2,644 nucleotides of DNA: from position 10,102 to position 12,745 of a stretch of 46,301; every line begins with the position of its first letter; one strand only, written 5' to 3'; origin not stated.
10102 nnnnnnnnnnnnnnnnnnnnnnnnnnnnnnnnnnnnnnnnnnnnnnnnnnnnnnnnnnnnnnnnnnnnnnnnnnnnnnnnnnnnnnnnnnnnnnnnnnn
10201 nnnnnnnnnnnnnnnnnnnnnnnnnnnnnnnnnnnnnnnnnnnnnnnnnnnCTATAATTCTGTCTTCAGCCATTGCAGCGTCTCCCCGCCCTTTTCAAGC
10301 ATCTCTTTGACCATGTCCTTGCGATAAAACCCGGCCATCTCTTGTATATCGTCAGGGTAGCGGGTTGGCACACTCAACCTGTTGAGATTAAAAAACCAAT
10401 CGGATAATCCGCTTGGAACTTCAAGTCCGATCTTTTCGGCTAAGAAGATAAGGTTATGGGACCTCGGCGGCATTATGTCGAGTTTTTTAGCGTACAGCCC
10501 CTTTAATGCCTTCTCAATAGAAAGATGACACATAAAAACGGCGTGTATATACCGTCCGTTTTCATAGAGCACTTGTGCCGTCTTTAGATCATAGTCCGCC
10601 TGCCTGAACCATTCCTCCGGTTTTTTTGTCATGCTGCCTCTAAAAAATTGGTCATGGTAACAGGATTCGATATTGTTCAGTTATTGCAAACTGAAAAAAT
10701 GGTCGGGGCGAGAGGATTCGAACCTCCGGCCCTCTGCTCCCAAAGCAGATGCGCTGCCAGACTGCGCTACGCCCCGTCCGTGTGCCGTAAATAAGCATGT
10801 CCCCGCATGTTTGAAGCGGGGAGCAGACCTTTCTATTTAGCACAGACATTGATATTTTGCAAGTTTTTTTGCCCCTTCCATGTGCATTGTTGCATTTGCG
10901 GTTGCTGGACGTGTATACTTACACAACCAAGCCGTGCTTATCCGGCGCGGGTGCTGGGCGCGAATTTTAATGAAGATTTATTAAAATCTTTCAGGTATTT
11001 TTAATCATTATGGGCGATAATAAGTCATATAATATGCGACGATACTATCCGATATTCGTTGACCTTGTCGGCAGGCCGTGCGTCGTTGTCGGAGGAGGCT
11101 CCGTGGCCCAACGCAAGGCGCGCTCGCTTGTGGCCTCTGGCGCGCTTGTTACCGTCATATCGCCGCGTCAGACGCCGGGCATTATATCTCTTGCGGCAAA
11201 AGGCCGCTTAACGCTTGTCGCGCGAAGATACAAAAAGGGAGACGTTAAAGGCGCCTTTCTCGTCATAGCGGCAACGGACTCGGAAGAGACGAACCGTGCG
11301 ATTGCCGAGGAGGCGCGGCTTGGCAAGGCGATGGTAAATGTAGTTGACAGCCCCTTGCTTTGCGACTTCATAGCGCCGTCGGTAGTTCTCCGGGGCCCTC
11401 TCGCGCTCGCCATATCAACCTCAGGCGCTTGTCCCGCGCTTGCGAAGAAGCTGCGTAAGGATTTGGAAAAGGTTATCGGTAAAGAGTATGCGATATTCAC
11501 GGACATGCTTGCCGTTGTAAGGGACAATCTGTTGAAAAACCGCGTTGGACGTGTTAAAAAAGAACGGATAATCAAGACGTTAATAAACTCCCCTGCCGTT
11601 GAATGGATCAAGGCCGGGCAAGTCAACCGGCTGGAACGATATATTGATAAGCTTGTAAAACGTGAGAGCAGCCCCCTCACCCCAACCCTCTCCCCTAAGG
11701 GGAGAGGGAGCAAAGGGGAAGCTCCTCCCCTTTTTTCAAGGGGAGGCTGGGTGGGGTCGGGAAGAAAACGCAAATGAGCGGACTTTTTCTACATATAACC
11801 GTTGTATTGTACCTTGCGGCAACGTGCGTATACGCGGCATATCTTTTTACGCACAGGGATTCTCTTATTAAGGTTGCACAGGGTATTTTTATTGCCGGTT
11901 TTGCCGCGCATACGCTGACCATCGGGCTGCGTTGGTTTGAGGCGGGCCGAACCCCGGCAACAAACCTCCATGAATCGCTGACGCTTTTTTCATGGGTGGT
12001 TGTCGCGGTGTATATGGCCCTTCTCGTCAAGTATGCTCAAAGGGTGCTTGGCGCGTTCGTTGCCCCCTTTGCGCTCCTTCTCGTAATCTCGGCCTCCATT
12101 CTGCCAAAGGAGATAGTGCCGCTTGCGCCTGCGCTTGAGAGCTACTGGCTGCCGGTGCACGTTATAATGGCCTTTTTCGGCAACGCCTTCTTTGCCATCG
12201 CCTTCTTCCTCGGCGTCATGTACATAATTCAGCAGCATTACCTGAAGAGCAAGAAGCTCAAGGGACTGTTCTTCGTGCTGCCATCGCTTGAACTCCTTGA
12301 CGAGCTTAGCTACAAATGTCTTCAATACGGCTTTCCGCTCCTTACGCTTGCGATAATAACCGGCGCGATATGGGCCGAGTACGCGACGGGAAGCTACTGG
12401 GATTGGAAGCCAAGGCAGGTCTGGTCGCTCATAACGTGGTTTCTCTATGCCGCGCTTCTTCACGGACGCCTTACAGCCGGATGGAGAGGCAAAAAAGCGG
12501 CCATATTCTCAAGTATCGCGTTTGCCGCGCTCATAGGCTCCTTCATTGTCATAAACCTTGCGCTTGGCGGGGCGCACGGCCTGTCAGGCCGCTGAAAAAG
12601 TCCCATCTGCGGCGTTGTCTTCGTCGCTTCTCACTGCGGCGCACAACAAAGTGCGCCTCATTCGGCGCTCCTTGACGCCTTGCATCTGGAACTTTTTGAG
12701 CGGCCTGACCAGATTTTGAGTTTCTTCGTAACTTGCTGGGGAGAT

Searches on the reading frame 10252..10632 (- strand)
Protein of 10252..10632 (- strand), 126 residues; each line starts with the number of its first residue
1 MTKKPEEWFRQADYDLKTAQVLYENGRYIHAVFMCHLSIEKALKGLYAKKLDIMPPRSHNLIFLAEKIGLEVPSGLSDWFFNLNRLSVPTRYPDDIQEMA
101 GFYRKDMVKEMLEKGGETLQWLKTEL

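Call 62: search_protein_families(library=pfam, proteins=[window:10252-10632:-], max_evalue=0.001)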
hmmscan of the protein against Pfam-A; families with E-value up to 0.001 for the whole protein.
window:10252-10632:- (126 aa): 1 family
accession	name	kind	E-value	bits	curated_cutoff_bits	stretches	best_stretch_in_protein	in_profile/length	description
PF05168.19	HEPN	-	3.1e-23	82.6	22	1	6-123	2-115/117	HEPN domain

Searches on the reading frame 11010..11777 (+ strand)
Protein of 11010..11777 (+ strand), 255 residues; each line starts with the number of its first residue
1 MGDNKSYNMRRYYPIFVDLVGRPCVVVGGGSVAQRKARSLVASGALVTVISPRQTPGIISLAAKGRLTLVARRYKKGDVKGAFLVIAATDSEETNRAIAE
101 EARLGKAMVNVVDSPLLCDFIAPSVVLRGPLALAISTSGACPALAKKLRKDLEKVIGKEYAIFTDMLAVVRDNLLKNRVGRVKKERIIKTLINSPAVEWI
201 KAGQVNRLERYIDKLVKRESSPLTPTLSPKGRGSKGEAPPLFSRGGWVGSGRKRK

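Call 62: search_protein_families(library=pfam, proteins=[window:11010-11777:+], max_evalue=0.001)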
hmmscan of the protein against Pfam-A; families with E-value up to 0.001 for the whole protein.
window:11010-11777:+ (255 aa): 2 families
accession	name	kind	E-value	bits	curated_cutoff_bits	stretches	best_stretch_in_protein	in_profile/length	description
PF13241.12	NAD_binding_7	-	1.3e-31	109.7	22.1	1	15-124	1-104/104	Putative NAD(P)-binding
PF14824.11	Sirohm_synth_M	-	3.5e-08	33.2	25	1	128-154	1-27/28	Sirohaem biosynthesis protein central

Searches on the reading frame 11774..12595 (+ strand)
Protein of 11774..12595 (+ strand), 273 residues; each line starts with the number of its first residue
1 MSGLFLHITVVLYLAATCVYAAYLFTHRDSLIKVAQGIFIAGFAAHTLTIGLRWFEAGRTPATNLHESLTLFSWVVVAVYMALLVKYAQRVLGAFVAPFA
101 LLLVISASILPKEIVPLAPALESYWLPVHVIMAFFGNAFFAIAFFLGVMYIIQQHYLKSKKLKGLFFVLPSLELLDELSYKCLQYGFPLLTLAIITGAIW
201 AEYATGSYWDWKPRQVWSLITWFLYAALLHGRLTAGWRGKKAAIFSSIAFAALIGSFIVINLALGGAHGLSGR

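Call 62: search_protein_families(library=pfam, proteins=[window:11774-12595:+], max_evalue=0.001)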
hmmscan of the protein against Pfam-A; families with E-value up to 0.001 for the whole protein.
window:11774-12595:+ (273 aa): 1 family
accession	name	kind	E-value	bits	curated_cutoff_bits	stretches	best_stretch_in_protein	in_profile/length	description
PF01578.25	Cytochrom_C_asm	-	1e-41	143.4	29.9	1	64-259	3-204/212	Cytochrome C assembly protein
